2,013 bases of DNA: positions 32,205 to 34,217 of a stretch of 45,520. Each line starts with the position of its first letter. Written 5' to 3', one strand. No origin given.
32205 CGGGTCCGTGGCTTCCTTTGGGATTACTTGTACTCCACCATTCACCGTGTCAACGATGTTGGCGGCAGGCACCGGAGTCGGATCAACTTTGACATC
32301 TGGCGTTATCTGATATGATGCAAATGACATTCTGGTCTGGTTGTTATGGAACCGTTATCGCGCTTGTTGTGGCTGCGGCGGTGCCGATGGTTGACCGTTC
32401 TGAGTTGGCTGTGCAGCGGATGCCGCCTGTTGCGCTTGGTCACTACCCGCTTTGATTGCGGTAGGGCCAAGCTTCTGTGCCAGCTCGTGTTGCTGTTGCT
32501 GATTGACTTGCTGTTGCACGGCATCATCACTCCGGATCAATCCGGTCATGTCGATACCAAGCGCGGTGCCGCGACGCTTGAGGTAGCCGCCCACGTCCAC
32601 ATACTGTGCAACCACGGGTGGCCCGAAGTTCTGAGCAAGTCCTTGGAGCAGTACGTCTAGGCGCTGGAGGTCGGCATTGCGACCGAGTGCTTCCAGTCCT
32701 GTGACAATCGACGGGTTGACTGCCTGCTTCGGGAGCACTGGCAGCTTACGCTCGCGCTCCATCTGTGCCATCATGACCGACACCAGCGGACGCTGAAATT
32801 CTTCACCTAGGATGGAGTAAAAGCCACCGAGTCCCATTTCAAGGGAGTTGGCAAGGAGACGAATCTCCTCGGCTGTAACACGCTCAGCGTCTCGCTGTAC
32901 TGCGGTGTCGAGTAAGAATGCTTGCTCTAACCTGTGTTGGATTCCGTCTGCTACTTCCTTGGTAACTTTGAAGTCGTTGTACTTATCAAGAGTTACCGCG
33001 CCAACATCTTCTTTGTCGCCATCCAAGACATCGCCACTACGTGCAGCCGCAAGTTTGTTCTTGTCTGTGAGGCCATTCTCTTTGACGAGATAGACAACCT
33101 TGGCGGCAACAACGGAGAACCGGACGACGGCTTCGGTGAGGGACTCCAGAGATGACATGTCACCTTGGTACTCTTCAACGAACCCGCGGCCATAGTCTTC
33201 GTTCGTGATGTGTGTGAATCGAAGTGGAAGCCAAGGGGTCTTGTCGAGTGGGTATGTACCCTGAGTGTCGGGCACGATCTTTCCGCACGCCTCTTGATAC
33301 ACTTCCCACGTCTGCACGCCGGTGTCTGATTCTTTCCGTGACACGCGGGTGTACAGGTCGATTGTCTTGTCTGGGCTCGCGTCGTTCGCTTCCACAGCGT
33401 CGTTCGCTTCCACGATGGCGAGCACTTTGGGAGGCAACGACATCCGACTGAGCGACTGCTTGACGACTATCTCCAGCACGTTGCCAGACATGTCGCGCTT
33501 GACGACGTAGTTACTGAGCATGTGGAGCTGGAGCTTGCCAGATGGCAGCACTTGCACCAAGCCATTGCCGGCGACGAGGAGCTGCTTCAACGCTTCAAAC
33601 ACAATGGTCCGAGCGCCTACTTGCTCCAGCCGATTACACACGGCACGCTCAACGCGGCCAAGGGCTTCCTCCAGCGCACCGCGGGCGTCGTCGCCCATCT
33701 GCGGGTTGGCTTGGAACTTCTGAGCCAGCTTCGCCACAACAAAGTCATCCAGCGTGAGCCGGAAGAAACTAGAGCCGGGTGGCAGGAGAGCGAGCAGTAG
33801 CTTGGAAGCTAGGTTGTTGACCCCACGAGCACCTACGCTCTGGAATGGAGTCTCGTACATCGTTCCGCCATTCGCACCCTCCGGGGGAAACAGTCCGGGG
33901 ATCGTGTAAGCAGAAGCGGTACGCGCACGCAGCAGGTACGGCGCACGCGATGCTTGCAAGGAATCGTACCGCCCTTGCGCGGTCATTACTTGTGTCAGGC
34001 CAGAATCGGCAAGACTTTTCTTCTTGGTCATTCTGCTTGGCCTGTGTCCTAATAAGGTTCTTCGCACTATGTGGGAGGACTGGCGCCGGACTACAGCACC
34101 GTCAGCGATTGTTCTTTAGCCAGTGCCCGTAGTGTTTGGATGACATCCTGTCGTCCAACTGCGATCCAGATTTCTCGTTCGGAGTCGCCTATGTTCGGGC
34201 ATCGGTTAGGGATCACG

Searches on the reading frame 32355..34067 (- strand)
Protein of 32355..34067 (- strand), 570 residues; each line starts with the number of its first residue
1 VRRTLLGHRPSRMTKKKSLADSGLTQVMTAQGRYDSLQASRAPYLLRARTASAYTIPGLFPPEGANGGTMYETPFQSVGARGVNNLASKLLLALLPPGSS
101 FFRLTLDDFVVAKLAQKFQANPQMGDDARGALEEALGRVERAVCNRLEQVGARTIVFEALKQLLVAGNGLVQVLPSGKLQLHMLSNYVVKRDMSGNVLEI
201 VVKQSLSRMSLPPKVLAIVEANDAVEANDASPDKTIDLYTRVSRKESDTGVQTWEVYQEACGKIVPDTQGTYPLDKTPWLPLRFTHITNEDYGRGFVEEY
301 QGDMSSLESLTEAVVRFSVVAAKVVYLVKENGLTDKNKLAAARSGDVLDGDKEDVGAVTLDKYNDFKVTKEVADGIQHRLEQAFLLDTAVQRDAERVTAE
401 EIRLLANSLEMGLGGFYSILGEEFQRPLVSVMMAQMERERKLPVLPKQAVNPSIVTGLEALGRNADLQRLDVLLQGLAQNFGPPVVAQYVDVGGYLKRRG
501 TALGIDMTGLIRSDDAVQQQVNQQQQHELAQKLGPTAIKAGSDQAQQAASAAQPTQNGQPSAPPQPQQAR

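Call 18: search_protein_families(library=phrogs, proteins=[window:32355-34067:-], max_evalue=0.00001)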
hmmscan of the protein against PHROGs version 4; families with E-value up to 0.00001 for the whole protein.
window:32355-34067:- (570 aa): 3 families
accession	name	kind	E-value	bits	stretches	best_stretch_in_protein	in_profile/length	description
phrog_449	-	connector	7.9e-167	556.9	1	27-550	5-514/520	head-tail adaptor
phrog_332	-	connector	2.2e-26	93.3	1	32-554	16-547/560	head-tail adaptor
phrog_21643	-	unknown function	7.1e-07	29.6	1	312-556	9-260/268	-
